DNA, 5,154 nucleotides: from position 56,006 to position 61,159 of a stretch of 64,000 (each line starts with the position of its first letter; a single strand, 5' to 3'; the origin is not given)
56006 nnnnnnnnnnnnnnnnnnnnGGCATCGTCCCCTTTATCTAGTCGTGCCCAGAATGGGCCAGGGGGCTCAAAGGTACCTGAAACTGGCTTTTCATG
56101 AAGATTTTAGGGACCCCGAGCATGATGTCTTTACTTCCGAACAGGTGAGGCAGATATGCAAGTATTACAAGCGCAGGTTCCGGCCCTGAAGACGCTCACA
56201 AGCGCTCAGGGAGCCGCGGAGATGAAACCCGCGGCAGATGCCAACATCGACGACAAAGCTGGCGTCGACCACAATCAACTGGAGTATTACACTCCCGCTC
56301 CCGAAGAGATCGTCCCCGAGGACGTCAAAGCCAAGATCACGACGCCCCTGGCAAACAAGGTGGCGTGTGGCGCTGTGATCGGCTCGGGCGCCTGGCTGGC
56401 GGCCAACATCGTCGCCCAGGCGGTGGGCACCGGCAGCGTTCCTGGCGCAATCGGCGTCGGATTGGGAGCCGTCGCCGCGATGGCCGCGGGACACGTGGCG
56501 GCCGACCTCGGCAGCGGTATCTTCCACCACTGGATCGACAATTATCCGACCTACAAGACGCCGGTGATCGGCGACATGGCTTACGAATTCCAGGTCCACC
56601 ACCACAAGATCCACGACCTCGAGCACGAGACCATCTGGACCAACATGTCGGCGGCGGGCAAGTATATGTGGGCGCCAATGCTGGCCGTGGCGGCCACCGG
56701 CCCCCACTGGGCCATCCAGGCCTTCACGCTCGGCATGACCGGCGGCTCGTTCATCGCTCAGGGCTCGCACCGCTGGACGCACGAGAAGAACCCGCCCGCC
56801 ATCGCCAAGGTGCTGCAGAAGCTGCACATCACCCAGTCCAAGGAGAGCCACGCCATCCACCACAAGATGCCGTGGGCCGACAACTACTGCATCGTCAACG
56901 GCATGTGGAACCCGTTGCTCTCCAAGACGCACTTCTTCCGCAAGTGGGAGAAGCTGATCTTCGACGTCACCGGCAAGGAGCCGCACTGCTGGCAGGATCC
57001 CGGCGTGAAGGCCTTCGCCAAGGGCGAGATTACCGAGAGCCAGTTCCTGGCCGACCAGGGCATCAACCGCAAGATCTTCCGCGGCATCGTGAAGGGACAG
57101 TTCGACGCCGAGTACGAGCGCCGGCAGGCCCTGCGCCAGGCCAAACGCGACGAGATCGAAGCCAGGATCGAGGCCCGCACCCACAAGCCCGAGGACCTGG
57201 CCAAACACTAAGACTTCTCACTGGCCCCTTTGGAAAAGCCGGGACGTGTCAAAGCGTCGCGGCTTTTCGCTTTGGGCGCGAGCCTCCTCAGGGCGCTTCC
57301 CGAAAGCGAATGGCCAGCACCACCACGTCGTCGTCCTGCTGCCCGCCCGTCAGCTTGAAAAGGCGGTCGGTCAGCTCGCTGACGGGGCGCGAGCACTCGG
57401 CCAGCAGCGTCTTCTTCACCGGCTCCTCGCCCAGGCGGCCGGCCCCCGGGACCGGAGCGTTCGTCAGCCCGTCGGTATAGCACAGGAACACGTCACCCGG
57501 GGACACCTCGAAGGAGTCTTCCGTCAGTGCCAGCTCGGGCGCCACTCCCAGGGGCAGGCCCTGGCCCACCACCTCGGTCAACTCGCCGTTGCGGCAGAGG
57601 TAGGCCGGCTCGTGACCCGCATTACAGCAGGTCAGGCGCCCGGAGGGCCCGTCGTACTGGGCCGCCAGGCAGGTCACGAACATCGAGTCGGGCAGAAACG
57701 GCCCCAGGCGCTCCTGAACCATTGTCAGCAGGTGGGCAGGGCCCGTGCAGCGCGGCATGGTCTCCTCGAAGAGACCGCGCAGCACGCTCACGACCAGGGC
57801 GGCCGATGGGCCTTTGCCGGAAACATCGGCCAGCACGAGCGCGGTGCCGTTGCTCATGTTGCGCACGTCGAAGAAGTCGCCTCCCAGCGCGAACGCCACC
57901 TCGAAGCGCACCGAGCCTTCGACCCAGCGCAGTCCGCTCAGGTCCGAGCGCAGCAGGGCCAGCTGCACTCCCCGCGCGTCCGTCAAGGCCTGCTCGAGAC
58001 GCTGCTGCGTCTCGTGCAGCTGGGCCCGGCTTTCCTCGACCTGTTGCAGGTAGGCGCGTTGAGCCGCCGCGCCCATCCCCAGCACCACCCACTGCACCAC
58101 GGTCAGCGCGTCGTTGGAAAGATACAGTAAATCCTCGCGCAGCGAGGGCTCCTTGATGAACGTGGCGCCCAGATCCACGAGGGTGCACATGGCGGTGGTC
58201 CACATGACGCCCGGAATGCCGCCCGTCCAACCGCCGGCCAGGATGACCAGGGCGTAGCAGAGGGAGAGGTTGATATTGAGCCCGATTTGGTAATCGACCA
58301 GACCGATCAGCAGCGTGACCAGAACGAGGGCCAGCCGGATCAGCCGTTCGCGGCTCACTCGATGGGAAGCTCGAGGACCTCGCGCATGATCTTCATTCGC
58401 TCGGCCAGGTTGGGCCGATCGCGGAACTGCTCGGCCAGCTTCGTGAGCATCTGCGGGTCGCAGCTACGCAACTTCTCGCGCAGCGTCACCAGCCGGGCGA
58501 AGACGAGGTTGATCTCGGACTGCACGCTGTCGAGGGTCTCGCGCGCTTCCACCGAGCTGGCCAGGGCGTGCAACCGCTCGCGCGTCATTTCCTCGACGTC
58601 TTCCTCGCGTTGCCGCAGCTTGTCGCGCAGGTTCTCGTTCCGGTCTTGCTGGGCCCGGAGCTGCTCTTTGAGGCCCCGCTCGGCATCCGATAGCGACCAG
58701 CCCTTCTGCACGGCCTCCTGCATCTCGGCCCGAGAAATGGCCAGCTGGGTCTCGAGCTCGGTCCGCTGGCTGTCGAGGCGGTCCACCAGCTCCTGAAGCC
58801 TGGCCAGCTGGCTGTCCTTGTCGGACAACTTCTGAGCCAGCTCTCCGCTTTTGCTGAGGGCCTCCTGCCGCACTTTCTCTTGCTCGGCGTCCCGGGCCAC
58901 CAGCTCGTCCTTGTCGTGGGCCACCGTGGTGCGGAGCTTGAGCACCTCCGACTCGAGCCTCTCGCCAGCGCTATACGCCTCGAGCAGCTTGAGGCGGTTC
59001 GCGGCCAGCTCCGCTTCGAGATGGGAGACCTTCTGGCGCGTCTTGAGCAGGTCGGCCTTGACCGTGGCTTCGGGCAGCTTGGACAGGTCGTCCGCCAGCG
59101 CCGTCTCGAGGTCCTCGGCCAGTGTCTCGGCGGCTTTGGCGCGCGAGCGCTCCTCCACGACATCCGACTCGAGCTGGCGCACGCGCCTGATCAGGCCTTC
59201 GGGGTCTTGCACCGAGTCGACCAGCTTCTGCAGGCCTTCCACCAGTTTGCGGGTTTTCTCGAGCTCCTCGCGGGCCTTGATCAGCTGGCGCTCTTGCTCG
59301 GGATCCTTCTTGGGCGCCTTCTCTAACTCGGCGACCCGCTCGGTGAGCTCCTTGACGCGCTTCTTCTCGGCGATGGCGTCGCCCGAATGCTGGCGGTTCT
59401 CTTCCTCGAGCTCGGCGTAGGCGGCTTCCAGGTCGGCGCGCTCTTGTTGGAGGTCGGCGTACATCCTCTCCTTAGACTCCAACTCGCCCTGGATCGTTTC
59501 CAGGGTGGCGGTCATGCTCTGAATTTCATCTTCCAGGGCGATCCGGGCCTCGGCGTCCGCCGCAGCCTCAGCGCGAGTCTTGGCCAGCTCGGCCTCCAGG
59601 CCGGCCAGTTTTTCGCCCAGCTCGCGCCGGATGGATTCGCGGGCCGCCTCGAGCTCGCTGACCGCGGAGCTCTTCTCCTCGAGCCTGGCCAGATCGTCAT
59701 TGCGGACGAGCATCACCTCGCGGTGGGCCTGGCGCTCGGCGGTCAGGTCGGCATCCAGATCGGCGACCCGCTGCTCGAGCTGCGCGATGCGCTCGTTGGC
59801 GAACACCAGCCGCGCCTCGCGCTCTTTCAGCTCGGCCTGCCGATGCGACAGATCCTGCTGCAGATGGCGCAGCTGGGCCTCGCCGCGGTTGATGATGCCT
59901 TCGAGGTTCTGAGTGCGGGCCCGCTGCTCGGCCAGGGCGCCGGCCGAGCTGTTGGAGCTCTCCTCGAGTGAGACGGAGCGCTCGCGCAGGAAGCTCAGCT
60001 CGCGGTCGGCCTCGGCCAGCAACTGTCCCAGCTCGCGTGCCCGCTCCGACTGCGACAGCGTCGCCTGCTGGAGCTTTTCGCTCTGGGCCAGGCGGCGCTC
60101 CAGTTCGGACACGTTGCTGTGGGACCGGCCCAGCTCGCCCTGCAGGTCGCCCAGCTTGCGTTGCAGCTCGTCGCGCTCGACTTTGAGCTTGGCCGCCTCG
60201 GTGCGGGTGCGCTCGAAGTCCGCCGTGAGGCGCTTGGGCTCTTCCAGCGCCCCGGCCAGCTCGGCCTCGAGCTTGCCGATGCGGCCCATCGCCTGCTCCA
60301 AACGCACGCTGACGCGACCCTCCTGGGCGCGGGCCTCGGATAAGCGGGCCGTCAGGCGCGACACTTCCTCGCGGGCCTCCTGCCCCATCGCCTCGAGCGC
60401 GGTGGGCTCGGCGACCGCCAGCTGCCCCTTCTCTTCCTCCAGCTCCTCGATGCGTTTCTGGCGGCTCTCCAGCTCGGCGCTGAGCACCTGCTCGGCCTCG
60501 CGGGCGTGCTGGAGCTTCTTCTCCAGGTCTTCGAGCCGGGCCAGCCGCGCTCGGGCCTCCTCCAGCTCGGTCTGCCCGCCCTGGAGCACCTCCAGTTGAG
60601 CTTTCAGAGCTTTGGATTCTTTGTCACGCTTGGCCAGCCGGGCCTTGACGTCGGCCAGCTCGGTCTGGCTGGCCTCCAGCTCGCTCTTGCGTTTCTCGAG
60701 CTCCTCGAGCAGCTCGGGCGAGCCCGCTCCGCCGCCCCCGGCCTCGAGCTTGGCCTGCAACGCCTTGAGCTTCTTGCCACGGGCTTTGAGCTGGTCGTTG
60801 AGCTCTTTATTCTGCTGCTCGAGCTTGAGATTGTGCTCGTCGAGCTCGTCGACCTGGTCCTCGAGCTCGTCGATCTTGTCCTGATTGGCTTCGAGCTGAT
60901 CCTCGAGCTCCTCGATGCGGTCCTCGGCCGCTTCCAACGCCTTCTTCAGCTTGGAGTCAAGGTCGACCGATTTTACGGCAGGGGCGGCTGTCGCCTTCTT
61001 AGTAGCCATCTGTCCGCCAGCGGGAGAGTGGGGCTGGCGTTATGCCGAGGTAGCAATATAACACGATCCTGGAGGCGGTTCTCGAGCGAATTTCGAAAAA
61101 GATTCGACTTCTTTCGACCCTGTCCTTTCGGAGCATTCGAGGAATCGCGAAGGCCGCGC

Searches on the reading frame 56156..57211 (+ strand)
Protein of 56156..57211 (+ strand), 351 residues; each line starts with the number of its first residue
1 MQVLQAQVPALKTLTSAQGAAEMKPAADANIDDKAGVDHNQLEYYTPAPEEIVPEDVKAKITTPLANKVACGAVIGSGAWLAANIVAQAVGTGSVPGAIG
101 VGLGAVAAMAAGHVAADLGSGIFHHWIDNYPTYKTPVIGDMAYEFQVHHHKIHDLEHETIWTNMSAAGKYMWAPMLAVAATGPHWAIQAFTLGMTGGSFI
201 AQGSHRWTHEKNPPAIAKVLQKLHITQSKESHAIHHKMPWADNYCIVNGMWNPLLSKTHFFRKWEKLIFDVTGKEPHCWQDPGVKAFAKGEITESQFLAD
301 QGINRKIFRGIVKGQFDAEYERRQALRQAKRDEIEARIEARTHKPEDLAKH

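Call 20: search_protein_families(library=pfam, proteins=[window:56156-57211:+], max_evalue=0.001)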
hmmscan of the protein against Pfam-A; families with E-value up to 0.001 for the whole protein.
window:56156-57211:+ (351 aa): 1 family
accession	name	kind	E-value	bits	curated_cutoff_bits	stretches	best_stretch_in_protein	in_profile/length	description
PF10520.15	Lipid_desat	-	2.4e-37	129.1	26.4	1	114-279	2-175/175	Lipid desaturase domain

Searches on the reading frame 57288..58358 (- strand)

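Call 20: search_protein_families(library=pfam, proteins=[window:57288-58358:-], max_evalue=0.001)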
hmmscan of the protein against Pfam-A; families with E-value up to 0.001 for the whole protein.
window:57288-58358:- (356 aa): 1 family
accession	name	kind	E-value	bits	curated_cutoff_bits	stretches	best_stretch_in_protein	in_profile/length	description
PF07228.17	SpoIIE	-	1.2e-42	146.5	25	1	170-353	3-192/192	Stage II sporulation protein E (SpoIIE)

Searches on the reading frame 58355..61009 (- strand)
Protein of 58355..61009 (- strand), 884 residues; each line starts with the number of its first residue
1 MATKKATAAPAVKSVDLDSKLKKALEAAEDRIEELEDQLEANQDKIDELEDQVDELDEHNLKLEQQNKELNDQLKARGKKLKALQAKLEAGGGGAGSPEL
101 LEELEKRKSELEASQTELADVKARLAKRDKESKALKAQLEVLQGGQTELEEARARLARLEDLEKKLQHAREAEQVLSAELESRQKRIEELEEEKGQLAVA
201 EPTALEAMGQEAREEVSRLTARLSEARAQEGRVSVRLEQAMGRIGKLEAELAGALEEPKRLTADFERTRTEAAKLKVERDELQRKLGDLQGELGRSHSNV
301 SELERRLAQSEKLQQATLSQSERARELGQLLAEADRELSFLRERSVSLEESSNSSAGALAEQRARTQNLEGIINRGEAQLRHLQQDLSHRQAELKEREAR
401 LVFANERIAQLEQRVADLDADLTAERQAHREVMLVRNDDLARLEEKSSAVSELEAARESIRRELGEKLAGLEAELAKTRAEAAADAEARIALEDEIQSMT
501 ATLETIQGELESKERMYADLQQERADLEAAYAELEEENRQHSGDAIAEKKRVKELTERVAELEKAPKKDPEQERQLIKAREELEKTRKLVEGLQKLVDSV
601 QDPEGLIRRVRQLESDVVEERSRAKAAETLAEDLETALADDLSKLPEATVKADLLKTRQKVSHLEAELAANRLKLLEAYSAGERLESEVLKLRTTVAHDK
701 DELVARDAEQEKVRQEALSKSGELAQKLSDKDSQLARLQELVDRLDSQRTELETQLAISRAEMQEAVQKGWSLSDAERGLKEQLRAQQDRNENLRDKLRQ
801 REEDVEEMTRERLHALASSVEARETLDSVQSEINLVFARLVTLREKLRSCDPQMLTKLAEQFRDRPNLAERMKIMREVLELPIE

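Call 20: search_protein_families(library=pfam, proteins=[window:58355-61009:-], max_evalue=0.001)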
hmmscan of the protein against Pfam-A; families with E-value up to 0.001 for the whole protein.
window:58355-61009:- (884 aa): 0 families

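Call 33: search_protein_families(library=ncbifam, proteins=[window:58355-61009:-], max_evalue=1)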
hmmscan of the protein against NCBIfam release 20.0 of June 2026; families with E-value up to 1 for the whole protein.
window:58355-61009:- (884 aa): 15 families
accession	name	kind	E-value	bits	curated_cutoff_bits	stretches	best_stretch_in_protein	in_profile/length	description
TIGR02168.1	SMC_prok_B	equivalog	9e-22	76.7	567.35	4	300-587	231-524/1181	chromosome segregation protein SMC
NF045487.1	ASRP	equivalog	3.9e-17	62.1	300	4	101-428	141-457/593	archaea-specific SMC-related protein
TIGR04523.1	Mplasa_alph_rch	subfamily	4.2e-15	54.8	270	4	13-85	304-376/745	helix-rich protein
TIGR02169.1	SMC_prok_A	equivalog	1.7e-13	49.3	729.4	3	29-312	223-491/1165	chromosome segregation protein SMC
NF003034.1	PRK03918.1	equivalog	1.4e-09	36.5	700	3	19-220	234-432/878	DNA double-strand break repair ATPase Rad50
NF041034.1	Rad50_Sulf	equivalog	2.7e-06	25.5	1000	2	22-477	256-695/872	DNA double-strand break repair ATPase Rad50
TIGR04211.1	SH3_and_anchor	equivalog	5.6e-05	22.8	65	4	27-85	63-121/198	TIGR04211 family SH3 domain-containing protein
NF045780.1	TrlF_fam_ATP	equivalog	7.8e-05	21.6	350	3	28-285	433-691/944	TrlF family AAA-like ATPase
NF002572.0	PRK02224.1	equivalog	0.00014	20.3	1087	1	19-172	575-716/888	DNA double-strand break repair ATPase Rad50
NF041035.1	Rad50_Halo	equivalog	0.0013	17.2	1000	1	99-460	241-591/883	DNA double-strand break repair ATPase Rad50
NF046104.1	PptglHdxlasePcsB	equivalog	0.0044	16.2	450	1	7-88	20-97/400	peptidoglycan hydrolase PcsB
NF052320.1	Cbp1_fam_LP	subfamily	0.005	16.4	90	1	20-90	79-148/286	Cbp1 family collagen-binding glycoprotein adhesin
NF041751.2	sbcc_Staph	equivalog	0.025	12.5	920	0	448-640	236-425/1007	exonuclease subunit SbcC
NF047515.1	SpiroCoCo_C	equivalog_domain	0.1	11.7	125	2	23-87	204-268/313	SpiroCoCo family coiled-coil protein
NF043073.1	MMSYN1_0195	equivalog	0.61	8.1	1250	2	19-193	377-545/1021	spermidine/putrescine ABC transporter permease/substrate-binding protein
